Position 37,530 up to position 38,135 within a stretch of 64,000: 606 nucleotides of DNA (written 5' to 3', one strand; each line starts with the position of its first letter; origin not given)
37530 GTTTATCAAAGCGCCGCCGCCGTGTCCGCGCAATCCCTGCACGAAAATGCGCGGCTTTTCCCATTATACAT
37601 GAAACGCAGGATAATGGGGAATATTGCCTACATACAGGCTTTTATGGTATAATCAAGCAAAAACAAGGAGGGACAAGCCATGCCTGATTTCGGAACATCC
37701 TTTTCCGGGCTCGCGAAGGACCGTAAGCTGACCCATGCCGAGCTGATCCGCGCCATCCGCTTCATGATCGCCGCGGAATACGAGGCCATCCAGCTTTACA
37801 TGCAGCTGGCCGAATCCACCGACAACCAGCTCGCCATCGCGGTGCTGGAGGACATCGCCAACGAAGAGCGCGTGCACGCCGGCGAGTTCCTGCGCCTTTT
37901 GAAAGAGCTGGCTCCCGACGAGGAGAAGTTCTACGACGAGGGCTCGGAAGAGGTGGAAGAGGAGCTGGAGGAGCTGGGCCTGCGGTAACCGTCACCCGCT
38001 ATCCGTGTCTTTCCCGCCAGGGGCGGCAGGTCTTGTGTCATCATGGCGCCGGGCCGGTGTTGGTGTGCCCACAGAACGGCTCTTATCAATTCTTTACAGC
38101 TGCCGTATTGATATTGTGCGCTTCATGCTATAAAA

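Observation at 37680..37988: Orphan encapsulated-ferritin-like gene with an acidic tail ending ELGLR and no shell gene nearby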

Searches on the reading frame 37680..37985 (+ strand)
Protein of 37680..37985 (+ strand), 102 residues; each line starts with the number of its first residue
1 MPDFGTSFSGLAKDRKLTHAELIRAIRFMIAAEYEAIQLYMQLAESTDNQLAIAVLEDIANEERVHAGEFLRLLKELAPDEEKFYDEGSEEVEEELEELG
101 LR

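Call 3: search_protein_families(library=pfam, proteins=[window:37680-37985:+], max_evalue=1)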
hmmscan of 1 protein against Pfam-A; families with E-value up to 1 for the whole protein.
window:37680-37985:+ (102 aa): 3 families
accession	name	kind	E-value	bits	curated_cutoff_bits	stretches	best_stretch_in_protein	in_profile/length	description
PF02915.23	Rubrerythrin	-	1.4e-07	32.4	22.8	1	30-91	7-71/137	Rubrerythrin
PF22277.2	EncFtn-like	-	0.0026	18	27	1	20-74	14-67/85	EncFtn-like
PF09537.16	DUF2383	-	0.012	16.2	30.8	1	23-80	3-60/111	Domain of unknown function (DUF2383)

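Call 4: search_protein_families(library=ncbifam, proteins=[window:37680-37985:+], max_evalue=1)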
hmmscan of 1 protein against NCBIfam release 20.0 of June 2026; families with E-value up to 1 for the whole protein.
window:37680-37985:+ (102 aa): 4 families
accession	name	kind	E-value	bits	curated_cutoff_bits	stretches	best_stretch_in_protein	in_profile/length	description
NF058679.1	EncB_fam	subfamily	8.4e-28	96.7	90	1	1-101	1-100/117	encapsulin nanocompartment ferritin-likeEncB family encapsulin nanocompartment ferritin-like cargo protein cargo protein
TIGR04535.1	ferrit_encaps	subfamily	3.3e-22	78.6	125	1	11-99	8-94/114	encapsulin-associated ferritin-like protein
NF058678.1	EncB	exception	0.023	14.9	210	1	23-79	12-68/160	encapsulin nanocompartment ferritin-like cargo protein EncB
NF045676.1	FeExpMbfA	equivalog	0.034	13.5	450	1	23-84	96-158/318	iron exporter MbfA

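Call 5: search_solved_structures(query=window:37680-37985:+, max_evalue=1, show_alignments=4)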
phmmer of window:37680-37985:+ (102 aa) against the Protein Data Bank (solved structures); distinct sequences matched with E-value up to 1: 13.
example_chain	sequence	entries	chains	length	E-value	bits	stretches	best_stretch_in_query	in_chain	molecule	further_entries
5n5e_e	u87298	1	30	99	9.7e-13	51.4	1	12-94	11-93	PFC_05175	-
7s8t_A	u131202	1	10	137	6.3e-12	48.8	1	14-89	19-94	EncC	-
2e0z_A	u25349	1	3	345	1.5e-11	47.6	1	12-94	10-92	Virus-like particle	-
1vjx_A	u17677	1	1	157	0.0022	21.5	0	25-81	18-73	putative ferritin-like diiron-carboxylate protein TM1526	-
7s5k_A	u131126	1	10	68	0.0066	20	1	23-78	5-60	EncB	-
7s5c_A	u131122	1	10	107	0.014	18.9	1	23-79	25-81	EncB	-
2hz8_A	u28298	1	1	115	0.015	18.8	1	15-75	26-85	De novo designed diiron protein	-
1yux_A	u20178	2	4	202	0.11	16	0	39-85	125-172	Nigerythrin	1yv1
1yuz_A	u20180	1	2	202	0.14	15.7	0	39-85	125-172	Nigerythrin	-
2fzf_A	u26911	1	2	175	0.19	15.3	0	19-87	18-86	hypothetical protein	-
3k6c_A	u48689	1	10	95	0.33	14.5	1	23-82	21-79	Uncharacterized protein NE0167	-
6suw_A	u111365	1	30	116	0.69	13.5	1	25-75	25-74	Uncharacterized protein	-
2wus_R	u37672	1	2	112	0.75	13.4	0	75-99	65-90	PUTATIVE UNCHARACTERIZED PROTEIN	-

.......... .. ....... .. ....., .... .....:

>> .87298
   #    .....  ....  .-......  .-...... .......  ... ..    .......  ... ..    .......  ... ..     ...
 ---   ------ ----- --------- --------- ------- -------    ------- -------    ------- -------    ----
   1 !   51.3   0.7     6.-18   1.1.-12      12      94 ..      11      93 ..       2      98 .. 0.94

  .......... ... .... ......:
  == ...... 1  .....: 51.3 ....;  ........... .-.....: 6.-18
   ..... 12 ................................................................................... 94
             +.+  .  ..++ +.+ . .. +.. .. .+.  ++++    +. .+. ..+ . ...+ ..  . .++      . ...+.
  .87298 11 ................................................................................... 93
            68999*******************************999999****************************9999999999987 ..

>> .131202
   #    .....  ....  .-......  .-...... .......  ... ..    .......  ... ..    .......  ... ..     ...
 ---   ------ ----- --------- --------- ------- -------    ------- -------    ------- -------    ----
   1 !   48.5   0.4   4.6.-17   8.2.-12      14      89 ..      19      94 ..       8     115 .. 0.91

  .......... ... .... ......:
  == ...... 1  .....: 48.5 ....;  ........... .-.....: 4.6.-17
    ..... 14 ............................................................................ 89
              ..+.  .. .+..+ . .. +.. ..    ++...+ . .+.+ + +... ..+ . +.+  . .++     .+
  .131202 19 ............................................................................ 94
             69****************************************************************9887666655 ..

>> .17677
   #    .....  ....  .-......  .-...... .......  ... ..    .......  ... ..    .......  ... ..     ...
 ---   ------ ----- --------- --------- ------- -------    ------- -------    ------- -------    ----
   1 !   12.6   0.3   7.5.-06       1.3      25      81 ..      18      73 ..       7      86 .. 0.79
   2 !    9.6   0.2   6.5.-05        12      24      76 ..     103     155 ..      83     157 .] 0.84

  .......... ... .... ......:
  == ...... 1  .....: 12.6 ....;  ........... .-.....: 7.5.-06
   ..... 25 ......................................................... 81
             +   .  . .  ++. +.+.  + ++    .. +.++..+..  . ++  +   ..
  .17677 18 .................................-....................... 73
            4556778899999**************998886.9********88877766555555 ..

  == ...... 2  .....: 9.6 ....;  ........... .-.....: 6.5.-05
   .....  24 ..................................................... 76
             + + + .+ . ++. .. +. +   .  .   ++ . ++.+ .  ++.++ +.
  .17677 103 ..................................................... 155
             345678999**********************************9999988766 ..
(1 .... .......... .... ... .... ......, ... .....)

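Call 9: find_homologous_proteins(query=window:37680-37985:+)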
Query window:37680-37985:+ (102 aa): 8000 proteins with E <= 0.001 among 8000 candidates; the best 120 are listed.
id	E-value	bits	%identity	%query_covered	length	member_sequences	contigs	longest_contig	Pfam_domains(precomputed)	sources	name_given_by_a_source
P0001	1.2e-56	206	100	100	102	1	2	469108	PF02915.24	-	-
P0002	2.1e-56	206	99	100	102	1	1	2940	PF02915.24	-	-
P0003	1.1e-51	190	92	99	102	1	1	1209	PF02915.24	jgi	jgi:rubrerythrin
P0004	1.3e-51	190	94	99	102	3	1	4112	PF02915.24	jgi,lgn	jgi:rubrerythrin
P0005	1.6e-51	190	92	99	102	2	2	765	PF02915.24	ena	-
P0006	1.6e-51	190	95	83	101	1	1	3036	PF02915.24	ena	-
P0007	6.7e-51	188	91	99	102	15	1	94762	PF02915.24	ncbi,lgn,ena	-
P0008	3.3e-49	183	85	99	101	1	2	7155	PF02915.24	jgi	jgi:rubrerythrin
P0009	5.7e-49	182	86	98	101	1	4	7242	PF02915.24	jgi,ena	jgi:rubrerythrin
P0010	7.3e-49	181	88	99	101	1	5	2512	PF02915.24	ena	-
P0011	7.6e-49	181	92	83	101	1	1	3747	PF02915.24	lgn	-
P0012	1.6e-48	180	90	98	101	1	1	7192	PF02915.24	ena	-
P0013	2.2e-48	180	91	83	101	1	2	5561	PF02915.24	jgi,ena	-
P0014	2.5e-48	180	90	87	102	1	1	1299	PF02915.24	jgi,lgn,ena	-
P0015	2.6e-48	180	93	83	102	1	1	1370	PF02915.24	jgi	jgi:rubrerythrin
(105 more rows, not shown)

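Call 32: find_related_loci(query=window:37680-37985:+, collection=genome_contigs, flank=6000)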
Query window:37680-37985:+ (102 aa) in genome_contigs; peptide patterns used: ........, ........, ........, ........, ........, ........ (x = any residue, [..] = any of these).
600 stretches matched a pattern (row limit reached: there are more); 377 encode a relative of the query (tblastn E <= 1e-3); the best 80 are kept; 80 distinct loci.
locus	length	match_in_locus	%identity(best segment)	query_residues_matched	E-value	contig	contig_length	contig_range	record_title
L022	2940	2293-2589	88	1-99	6e-53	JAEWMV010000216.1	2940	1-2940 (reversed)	MAG: Bacillota bacterium isolate OH_PDB_146 k127_1383595, whole genome shotgun sequence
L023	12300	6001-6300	82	1-100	1e-52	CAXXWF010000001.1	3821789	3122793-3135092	MAG: Syntrophomonadaceae bacterium isolate 510d5e25-0d66-4dd2-8cb2-8a0e7e1720a4 genome assembly, contig: contig_1, whole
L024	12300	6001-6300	82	1-100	2e-52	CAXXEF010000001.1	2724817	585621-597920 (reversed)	MAG: uncultured Sporobacter sp. isolate 4b14805b-64d4-423f-aa7f-1f340707d805 genome assembly, contig: contig_1, whole ge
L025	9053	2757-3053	85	1-99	6e-52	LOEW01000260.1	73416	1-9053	MAG: Desulfosporosinus sp. BRH_c37 BRHa_1006238, whole genome shotgun sequence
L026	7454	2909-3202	84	1-98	7e-52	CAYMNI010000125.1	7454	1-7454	MAG TPA_asm: uncultured Ignavibacteria bacterium isolate SRP214966_co2_447 genome assembly, contig: NODE_18620_length_74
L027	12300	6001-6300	84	1-100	2e-51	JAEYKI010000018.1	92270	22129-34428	MAG: Bacillota bacterium isolate OH_HFB_433 k127_78866, whole genome shotgun sequence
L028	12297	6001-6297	83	1-99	1e-51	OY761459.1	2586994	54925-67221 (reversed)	MAG: Syntrophales bacterium isolate c6a0f7f3-880d-44d6-9c5f-266f97196533 genome assembly, chromosome: 1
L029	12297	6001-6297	85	1-99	2e-51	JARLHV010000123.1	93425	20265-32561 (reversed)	MAG: Desulfosporosinus sp. isolate MAG_BO295 MetaBAT2_Bin_295_Oxic_k141_1471426, whole genome shotgun sequence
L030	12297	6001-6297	83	1-99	5e-51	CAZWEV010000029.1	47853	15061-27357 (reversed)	MAG TPA_asm: uncultured Desulfobacteraceae bacterium isolate binchicken_co129_423 genome assembly, contig: NODE_1781_len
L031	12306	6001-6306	83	1-102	5e-51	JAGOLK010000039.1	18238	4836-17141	MAG: Clostridia bacterium isolate Go_SlDig_bin_83 Go_SlDig_8722_length_18238_cov_58.862128, whole genome shotgun sequenc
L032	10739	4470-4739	91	1-90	2e-51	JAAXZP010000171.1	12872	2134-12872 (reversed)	MAG: Christensenellaceae bacterium isolate AS01afH2WH_49 19153_AS01, whole genome shotgun sequence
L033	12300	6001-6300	83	1-100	6e-51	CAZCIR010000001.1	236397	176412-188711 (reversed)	MAG TPA_asm: uncultured Pirellulales bacterium isolate binchicken_co34_225 genome assembly, contig: NODE_10_length_23639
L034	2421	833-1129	81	1-99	8e-51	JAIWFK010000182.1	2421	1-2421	MAG: Calditrichales bacterium isolate JL_RS_05_24 NODE_28077_length_2421_cov_0.639058, whole genome shotgun sequence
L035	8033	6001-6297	84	1-99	7e-51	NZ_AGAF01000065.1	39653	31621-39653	Desulfosporosinus sp. OT TOU.assembly.161, whole genome shotgun sequence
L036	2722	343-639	81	1-99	1e-50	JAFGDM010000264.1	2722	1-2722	MAG: Deltaproteobacteria bacterium isolate Zod_Metabat.1176 k87_9142603, whole genome shotgun sequence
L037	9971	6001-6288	85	1-96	1e-50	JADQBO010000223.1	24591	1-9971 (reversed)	MAG: Desulfosporosinus sp. isolate Soudan_1 NODE_727_length_24591_cov_6.278326, whole genome shotgun sequence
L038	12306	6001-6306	80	1-102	2e-50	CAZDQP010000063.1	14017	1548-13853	MAG TPA_asm: uncultured Pirellulales bacterium isolate SRP323688_co1_236 genome assembly, contig: NODE_6817_length_14017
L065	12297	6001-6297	81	1-99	4e-49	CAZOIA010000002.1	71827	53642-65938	MAG TPA_asm: uncultured Planctomycetales bacterium isolate binchicken_co262_338 genome assembly, contig: NODE_232_length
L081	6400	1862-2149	83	1-96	2e-48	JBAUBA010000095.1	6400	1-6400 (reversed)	MAG: Atribacterota bacterium isolate MFD12983_ilm_asm_bin5 k127_168830, whole genome shotgun sequence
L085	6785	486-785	79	1-100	4e-48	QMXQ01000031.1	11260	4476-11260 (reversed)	MAG: Candidatus Bathyarchaeota archaeon isolate B46_G15 B46_Guay15_scaffold_01368, whole genome shotgun sequence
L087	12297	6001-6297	77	1-99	4e-48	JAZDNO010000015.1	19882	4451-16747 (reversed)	MAG: Methanobacteriota archaeon isolate MEGAHIT-group-0.714 k141_19716631, whole genome shotgun sequence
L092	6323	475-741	85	1-89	5e-48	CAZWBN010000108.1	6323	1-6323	MAG TPA_asm: uncultured Clostridia bacterium isolate binchicken_co6_404 genome assembly, contig: NODE_16267_length_6323_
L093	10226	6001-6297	80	1-99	2e-47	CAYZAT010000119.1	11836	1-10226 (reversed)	MAG TPA_asm: uncultured Pirellulales bacterium isolate binchicken_co334_163 genome assembly, contig: NODE_9926_length_11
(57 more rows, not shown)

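Call 35: search_protein_families(library=pfam, proteins=[L038:8797-9168:+, L092:5114-5695:+, L065:3132-3701:+, L093:861-2039:+, L087:9295-10644:+, L033:9176-9688:+, L038:9693-10181:+, L038:10245-10949:+, L081:2177-2917:+, L037:7241-8056:-], max_evalue=0.0001)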
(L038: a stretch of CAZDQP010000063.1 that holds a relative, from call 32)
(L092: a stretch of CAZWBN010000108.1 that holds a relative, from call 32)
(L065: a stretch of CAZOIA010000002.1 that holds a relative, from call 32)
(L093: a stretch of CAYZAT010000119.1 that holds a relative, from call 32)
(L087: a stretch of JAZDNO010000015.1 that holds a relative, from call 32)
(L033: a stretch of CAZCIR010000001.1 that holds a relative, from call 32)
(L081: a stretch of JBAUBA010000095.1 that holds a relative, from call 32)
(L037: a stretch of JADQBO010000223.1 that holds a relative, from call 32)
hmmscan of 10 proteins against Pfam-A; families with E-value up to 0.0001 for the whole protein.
L038:8797-9168:+ (124 aa): 2 families
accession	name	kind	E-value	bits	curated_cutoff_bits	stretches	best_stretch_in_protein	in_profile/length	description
PF01880.24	Desulfoferrodox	-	2.4e-21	76.5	22.2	1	42-123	2-96/98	Desulfoferrodoxin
PF06397.17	Desulfoferrod_N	-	4.1e-19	68.4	23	1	2-36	1-35/36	Desulfoferrodoxin, N-terminal domain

L092:5114-5695:+ (194 aa): 4 families
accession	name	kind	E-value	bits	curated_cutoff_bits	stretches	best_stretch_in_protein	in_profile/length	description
PF02915.23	Rubrerythrin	-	1.2e-34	120.1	22.8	1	14-142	1-137/137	Rubrerythrin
PF21349.2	RUBY_RBDX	-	5.8e-13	48.5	26.5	1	159-188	1-30/30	Rubrerythrin, rubredoxin-like domain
PF00210.30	Ferritin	-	7.5e-08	32.8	24.5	1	14-146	2-140/142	Ferritin-like domain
PF23458.2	DUF7130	-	1.7e-06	28.3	35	1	143-186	39-82/89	Domain of unknown function (DUF7130)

L065:3132-3701:+ (190 aa): 2 families
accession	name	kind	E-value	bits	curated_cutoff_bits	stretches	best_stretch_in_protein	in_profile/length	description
PF08534.16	Redoxin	-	1.3e-27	96.8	26.6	1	42-183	1-148/148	Redoxin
PF00578.27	AhpC-TSA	-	1.3e-18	67.5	26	1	43-166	1-123/124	AhpC/TSA family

L093:861-2039:+ (393 aa): 3 families
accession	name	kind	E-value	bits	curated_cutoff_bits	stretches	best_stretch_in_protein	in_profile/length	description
PF19583.5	ODP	-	2e-27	96.8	27.2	1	34-222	3-194/194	ODP family beta lactamase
PF00753.33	Lactamase_B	-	2.2e-09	37.9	22.7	1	32-183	4-162/196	Metallo-beta-lactamase superfamily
PF00258.30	Flavodoxin_1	-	8.4e-05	23.2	25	0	249-371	1-134/143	Flavodoxin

L087:9295-10644:+ (450 aa): 5 families
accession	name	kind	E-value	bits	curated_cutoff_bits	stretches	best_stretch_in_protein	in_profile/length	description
PF07992.20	Pyr_redox_2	-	2.5e-57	195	26.1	1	7-305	2-290/291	Pyridine nucleotide-disulphide oxidoreductase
PF02852.28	Pyr_redox_dim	-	2.5e-14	53.8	25.3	1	332-430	7-103/110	Pyridine nucleotide-disulphide oxidoreductase, dimerisation domain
PF00070.33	Pyr_redox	-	1.2e-13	51.8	22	1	147-227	2-79/82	Pyridine nucleotide-disulphide oxidoreductase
PF13738.12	Pyr_redox_3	-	1.9e-08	34.3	30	1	89-280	115-305/305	Pyridine nucleotide-disulphide oxidoreductase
PF03486.20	HI0933_like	-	3.7e-05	23.7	50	0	7-42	2-35/244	HI0933-like protein Rossmann domain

L033:9176-9688:+ (171 aa): 1 family
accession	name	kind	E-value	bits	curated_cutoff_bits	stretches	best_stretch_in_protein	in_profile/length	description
PF00210.30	Ferritin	-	5e-45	153.4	24.5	1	8-144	2-142/142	Ferritin-like domain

L038:9693-10181:+ (163 aa): 2 families
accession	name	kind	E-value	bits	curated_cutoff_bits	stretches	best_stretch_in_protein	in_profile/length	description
PF02915.23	Rubrerythrin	-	1.3e-08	35.7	22.8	1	9-155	1-133/137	Rubrerythrin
PF13668.12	Ferritin_2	-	3.4e-05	24.5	24.7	1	9-159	4-136/138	Ferritin-like domain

L038:10245-10949:+ (235 aa): 3 families
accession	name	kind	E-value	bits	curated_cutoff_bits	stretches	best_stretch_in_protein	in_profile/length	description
PF01613.24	Flavin_Reduct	-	9.8e-35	120.4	27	1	8-149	3-145/153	Flavin reductase like domain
PF00301.25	Rubredoxin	-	7e-24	84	23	1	184-230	1-47/47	Rubredoxin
PF21349.2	RUBY_RBDX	-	1.1e-05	25.2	26.5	0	219-231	18-30/30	Rubrerythrin, rubredoxin-like domain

L081:2177-2917:+ (247 aa): 0 families

L037:7241-8056:- (272 aa): 7 families
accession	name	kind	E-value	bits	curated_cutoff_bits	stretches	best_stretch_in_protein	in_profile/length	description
PF00005.33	ABC_tran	-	7e-25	88.7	25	1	36-180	1-136/137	ABC transporter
PF13304.12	AAA_21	-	1e-11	45.9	27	1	48-66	1-19/304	AAA domain, putative AbiEii toxin, Type IV TA system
PF02463.25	SMC_N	-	9.5e-08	32.2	40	0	47-68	25-49/220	RecF/RecN/SMC N terminal domain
PF13401.12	AAA_22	-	2.2e-06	28.5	27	1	48-209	7-121/130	AAA domain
PF13555.12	AAA_29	-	7.9e-06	26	27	1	39-66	15-42/61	P-loop containing region of AAA domain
PF13476.12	AAA_23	-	1.1e-05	26.6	27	1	47-66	20-39/201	AAA domain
PF09818.15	ABC_ATPase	-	8.7e-05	22.1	23.2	0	43-66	77-99/283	P-loop domain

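Call 43: find_encoding_contigs(protein=P0001, flank=6000, max_places=3)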
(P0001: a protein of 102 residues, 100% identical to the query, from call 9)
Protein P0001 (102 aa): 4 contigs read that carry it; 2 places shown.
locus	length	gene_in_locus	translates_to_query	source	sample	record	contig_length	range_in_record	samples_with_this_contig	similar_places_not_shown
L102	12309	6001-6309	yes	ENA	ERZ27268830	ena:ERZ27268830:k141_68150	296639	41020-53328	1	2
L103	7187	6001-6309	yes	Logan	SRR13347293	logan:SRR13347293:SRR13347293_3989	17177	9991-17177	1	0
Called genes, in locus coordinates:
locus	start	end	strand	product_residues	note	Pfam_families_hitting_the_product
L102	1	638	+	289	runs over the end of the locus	PF14338:Mrr_N, PF04471:Mrr_cat, PF22722:NA-iREase1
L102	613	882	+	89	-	-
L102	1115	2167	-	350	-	PF02275:CBAH, PF03417:AAT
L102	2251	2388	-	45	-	-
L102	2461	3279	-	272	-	PF00561:Abhydrolase_1, PF12146:Hydrolase_4, PF12697:Abhydrolase_6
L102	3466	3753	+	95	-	PF12788:YmaF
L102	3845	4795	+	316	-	PF02493:MORN (faint)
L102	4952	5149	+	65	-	PF12844:HTH_19, PF13560:HTH_31, PF01381:HTH_3, PF13413:HTH_25 (weak), PF13443:HTH_26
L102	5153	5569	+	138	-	PF09946:DUF2178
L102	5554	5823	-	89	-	-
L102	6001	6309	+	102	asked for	PF02915:Rubrerythrin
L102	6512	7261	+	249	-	-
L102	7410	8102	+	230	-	PF04474:DUF554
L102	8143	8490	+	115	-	PF05521:Phage_HCP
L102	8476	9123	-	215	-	PF08281:Sigma70_r4_2 (faint), PF11242:DUF2774 (faint)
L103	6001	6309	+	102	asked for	PF02915:Rubrerythrin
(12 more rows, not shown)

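Call 50: predict_structure(alignment_id=A1)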
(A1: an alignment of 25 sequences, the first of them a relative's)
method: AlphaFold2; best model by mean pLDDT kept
length: 102 residues; sequences in the alignment: 25
mean_pLDDT: 82.1   pTM: 0.62
mean pLDDT of the five models: 82.1, 79.5, 78.2, 73.0, 67.8
residues with pLDDT >= 90: 43; 70-90: 30; 50-70: 27; < 50: 2
segments of 3 or more residues with pLDDT < 50: none
pLDDT, mean of each block of 10 residues (from residue 1): 57 76 89 95 98 98 93 87 62 70 64
secondary structure, 60 per line:
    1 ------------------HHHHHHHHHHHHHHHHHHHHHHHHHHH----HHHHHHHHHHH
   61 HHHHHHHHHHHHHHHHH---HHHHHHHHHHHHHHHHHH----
elements in order: H19-45 H50-77 H81-98

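Call 51: search_protein_representatives(protein=window:37680-37985:+)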
Query: 102 residues. Proteins with E-value up to 0.001 (for the whole library): 1466; up to 1e-10: 581; up to 1e-30: 28. The best 150 are listed.
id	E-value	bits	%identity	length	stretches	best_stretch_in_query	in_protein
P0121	1.0e-42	160.1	80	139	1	1-99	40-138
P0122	1.5e-40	153.2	73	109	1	1-97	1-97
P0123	1.9e-39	149.6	79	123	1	1-99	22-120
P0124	4.0e-39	148.6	73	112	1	1-97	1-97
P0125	5.1e-38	145.1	70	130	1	1-99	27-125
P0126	5.2e-37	141.9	73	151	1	1-96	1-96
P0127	6.4e-37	141.6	73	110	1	1-96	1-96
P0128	7.1e-37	141.4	68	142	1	1-98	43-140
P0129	2.0e-36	140.0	67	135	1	1-102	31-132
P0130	2.1e-36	139.9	71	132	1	1-99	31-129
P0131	7.2e-36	138.2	72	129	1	1-96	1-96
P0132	2.0e-35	136.8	69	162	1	1-100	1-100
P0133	7.9e-35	134.9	72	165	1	1-98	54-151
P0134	1.2e-34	134.3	71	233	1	1-93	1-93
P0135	2.7e-34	133.2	69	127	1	1-99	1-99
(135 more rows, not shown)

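Call 54: fold_search(model_id=the predicted structure, library=pdb)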
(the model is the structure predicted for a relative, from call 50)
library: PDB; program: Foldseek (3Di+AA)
matches with E <= 10: 368; with E <= 0.001: 2
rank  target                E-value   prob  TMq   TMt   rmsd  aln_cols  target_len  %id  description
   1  5n5e_D                3.9e-05  1.00  0.70  0.74   3.4        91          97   35  Crystal structure of encapsulated ferritin domain from Pyrococcus furiosus PFC_05175 (released 2018-01-24)
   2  5n5e_A                2.1e-04  1.00  0.71  0.73   3.4        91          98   35  Crystal structure of encapsulated ferritin domain from Pyrococcus furiosus PFC_05175 (released 2018-01-24)
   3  7s8t_B                4.3e-03  1.00  0.62  0.78   3.1        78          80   40  M. xanthus ferritin-like protein EncC (released 2022-02-02)
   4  7s8t_J                5.5e-03  1.00  0.62  0.74   3.6        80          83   40  M. xanthus ferritin-like protein EncC (released 2022-02-02)
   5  7s8t_E                1.0e-02  1.00  0.61  0.78   3.1        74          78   40  M. xanthus ferritin-like protein EncC (released 2022-02-02)
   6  7s8t_I                2.2e-02  1.00  0.62  0.78   3.1        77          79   39  M. xanthus ferritin-like protein EncC (released 2022-02-02)
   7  7s8t_A                2.2e-02  1.00  0.64  0.78   3.0        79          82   40  M. xanthus ferritin-like protein EncC (released 2022-02-02)
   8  7s5k_C                7.8e-02  1.00  0.56  0.81   2.4        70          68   26  M. xanthus ferritin-like protein EncB (released 2022-02-02)
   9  7s5c_E                8.8e-02  1.00  0.51  0.77   2.3        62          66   29  M. xanthus ferritin-like protein EncB (released 2022-02-02)
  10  7s5c_G                9.9e-02  1.00  0.54  0.88   0.4        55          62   31  M. xanthus ferritin-like protein EncB (released 2022-02-02)
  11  3k6c_A                9.9e-02  1.00  0.62  0.69   4.3        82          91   18  Crystal structure of protein ne0167 from nitrosomonas europaea (released 2009-10-27)
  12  7s5c_F                1.1e-01  1.00  0.53  0.91   0.6        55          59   31  M. xanthus ferritin-like protein EncB (released 2022-02-02)
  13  7s5c_H                1.1e-01  1.00  0.57  0.91   0.7        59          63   29  M. xanthus ferritin-like protein EncB (released 2022-02-02)
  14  7s5k_E                1.1e-01  1.00  0.58  0.89   1.0        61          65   28  M. xanthus ferritin-like protein EncB (released 2022-02-02)
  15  7s5c_C                1.3e-01  1.00  0.53  0.84   0.6        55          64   31  M. xanthus ferritin-like protein EncB (released 2022-02-02)
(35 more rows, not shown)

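Call 62: search_protein_families(library=ncbifam, proteins=[L033:6001-6303:+, L085:486-788:+], max_evalue=0.001)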
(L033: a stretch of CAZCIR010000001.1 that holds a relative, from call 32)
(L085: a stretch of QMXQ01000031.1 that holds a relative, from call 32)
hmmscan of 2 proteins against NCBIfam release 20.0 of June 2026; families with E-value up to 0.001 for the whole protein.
L033:6001-6303:+ (101 aa): 2 families
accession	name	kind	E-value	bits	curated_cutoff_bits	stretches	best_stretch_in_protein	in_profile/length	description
NF058679.1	EncB_fam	subfamily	2.7e-28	98.3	90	1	1-100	1-99/117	encapsulin nanocompartment ferritin-likeEncB family encapsulin nanocompartment ferritin-like cargo protein cargo protein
TIGR04535.1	ferrit_encaps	subfamily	8.5e-24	83.7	125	1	5-99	2-94/114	encapsulin-associated ferritin-like protein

L085:486-788:+ (101 aa): 2 families
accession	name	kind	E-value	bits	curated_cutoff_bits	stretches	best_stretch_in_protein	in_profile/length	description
NF058679.1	EncB_fam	subfamily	6.1e-28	97.2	90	1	1-100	1-99/117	encapsulin nanocompartment ferritin-likeEncB family encapsulin nanocompartment ferritin-like cargo protein cargo protein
TIGR04535.1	ferrit_encaps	subfamily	7.4e-22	77.5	125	1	6-98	3-93/114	encapsulin-associated ferritin-like protein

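Call 73: search_dna_similar(query=window:37680-37985:+, collection=plasmids, mode=protein, max_rows=12)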
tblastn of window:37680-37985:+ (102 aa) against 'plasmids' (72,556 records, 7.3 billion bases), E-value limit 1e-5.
No match.

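Call 74: search_dna_similar(query=window:37680-37985:+, collection=phages, mode=protein, max_rows=12)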
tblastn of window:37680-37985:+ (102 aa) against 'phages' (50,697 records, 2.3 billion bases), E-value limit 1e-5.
No match.
